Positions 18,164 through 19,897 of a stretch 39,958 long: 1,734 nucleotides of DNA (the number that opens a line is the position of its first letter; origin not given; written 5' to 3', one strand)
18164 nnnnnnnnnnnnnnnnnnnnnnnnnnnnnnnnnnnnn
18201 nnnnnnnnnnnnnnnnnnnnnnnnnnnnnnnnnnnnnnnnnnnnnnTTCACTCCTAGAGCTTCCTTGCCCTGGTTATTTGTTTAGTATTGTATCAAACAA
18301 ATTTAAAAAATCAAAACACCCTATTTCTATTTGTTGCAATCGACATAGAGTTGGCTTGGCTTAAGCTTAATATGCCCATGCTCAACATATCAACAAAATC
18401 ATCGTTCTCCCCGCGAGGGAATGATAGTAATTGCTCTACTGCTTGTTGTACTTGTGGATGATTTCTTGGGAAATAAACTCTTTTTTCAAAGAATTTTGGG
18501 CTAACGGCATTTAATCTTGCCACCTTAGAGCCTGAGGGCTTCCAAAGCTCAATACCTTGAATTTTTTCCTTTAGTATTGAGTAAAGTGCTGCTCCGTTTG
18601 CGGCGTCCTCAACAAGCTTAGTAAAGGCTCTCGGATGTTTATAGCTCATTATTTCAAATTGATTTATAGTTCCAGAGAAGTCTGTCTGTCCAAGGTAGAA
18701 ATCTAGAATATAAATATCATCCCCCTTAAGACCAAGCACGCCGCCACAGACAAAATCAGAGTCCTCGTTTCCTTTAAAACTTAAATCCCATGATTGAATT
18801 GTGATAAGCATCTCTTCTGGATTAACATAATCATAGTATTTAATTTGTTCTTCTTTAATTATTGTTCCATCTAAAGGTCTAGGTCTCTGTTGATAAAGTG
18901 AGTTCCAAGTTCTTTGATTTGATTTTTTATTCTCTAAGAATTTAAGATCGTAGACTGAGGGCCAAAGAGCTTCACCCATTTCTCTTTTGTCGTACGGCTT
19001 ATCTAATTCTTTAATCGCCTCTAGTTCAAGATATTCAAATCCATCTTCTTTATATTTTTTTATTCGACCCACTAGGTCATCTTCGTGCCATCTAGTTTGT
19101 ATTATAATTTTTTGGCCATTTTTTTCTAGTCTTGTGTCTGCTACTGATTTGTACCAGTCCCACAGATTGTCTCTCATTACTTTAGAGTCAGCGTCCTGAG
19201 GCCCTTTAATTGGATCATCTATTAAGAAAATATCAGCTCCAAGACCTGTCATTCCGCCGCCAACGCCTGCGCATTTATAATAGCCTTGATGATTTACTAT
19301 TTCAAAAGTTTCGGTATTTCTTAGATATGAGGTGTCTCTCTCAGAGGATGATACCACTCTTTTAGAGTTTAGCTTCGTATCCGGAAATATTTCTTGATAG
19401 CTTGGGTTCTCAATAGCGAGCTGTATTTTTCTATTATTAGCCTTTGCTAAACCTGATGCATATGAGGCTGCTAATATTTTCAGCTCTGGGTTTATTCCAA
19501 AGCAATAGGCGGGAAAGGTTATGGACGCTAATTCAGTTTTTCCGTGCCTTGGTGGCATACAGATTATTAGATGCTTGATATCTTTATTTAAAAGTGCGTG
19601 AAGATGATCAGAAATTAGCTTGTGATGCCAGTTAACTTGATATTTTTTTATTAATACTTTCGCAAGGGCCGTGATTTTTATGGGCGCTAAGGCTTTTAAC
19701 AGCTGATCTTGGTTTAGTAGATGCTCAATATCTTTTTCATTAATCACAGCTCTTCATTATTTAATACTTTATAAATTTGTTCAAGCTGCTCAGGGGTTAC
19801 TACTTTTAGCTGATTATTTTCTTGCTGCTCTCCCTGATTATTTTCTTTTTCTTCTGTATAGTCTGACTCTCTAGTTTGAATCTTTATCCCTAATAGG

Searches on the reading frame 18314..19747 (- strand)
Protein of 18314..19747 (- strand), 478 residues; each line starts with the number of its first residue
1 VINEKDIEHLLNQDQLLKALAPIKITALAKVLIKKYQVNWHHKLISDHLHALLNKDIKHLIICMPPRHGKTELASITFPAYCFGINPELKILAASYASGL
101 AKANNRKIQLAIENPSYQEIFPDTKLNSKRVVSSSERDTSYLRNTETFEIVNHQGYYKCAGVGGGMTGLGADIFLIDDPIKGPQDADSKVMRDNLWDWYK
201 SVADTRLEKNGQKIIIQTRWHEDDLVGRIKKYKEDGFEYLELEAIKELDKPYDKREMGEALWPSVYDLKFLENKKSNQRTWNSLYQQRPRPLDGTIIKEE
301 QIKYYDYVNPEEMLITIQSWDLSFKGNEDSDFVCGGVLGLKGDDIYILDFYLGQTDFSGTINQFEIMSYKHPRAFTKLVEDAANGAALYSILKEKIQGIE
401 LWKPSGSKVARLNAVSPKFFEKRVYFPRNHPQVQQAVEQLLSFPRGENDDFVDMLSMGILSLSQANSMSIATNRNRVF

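Call 28: search_protein_families(library=phrogs, proteins=[window:18314-19747:-], max_evalue=0.00001)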
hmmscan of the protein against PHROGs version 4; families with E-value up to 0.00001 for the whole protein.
window:18314-19747:- (478 aa): 4 families
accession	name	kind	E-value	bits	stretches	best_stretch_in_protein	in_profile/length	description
phrog_38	-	head and packaging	4.1e-108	364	1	34-470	286-711/760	terminase large subunit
phrog_4758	-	head and packaging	1.4e-54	186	1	33-241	33-229/243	terminase large subunit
phrog_5573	-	head and packaging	4.5e-34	119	1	232-467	7-239/250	terminase large subunit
phrog_30251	-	head and packaging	7.9e-27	94.8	1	47-443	45-438/799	terminase large subunit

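Call 59: search_dna_similar(query=window:18314-19747:-, collection=phages, mode=protein, max_evalue=1e-10, max_rows=12)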
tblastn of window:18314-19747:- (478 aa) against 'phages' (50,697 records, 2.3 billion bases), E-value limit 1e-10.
Records with a match: 1721; places in all: 1722; records where one place covers at least 80% of the query: 1059.
Best place of each record, by identity: <60% 1721.
By first word of the organism name: Mycobacterium 441; Microbacterium 273; Escherichia 196; Klebsiella 99; Vibrio 70; Acinetobacter 51; Gordonia 50; Brucella 41; Xanthomonas 36; Caulobacter 29; and 87 more.
By host as written in the record: Mycobacterium smegmatis mc2 155 312; - 147; Microbacterium foliorum NRRL B-24224 SEA 111; Microbacterium foliorum NRRL B-24224 104; Mycobacterium smegmatis mc#155 74; Escherichia coli 65; Escherichia coli K-12 MG1655 33; Klebsiella pneumoniae 31; and 344 more.
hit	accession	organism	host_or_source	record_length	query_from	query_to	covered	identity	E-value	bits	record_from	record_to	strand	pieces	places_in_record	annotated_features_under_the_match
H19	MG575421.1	Proteus phage vB_PmiP_RS51pmB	Proteus mirabilis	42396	45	467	88%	37.6%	1e-76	266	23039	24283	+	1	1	large subunit terminase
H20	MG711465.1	Faecalibacterium phage FP_Brigit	Faecalibacterium prausnitzii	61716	31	456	89%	36.9%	7e-66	236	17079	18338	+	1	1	terminase large subunit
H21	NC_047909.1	Faecalibacterium phage FP_Brigit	Faecalibacterium prausnitzii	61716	31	456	89%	36.9%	7e-66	236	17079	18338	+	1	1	terminase large subunit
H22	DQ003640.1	Listeria phage B054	Listeria monocytogenes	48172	36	462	89%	36.5%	5e-68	242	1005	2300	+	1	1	terL: TerL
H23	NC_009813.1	Listeria phage B054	Listeria monocytogenes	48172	36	462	89%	36.5%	5e-68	242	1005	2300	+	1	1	terL: terminase large subunit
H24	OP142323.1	Staphylococcus phage Lacachita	Staphylococcus epidermidis 1457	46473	41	472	90%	35.9%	9e-74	258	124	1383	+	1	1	terminase large subunit | terminator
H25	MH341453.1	Listeria phage PSU-VKH-LP041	Listeria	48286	36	462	89%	36.2%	2e-67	240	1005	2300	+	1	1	terminase large subunit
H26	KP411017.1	Bacillus phage Palmer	Bacillus megaterium strain Km Sp-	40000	58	459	84%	38.4%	8e-65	233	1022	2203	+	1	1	large terminase subunit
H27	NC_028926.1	Bacillus phage Palmer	Bacillus megaterium strain Km Sp-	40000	58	459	84%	38.4%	8e-65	233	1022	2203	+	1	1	terminase large subunit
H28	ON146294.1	Stenotrophomonas phage B2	Stenotrophomonas sp.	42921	60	462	84%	38.2%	2e-66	237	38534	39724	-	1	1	large subunit terminase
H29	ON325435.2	Staphylococcus phage CUB-EPI_14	Staphylococcus epidermidis SE14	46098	41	472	90%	35.6%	1e-73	258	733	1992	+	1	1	terminase large subunit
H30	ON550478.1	Staphylococcus phage Sazerac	Staphylococcus epidermidis LM1680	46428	41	472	90%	35.4%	1e-73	258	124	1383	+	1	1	putative terminase large subunit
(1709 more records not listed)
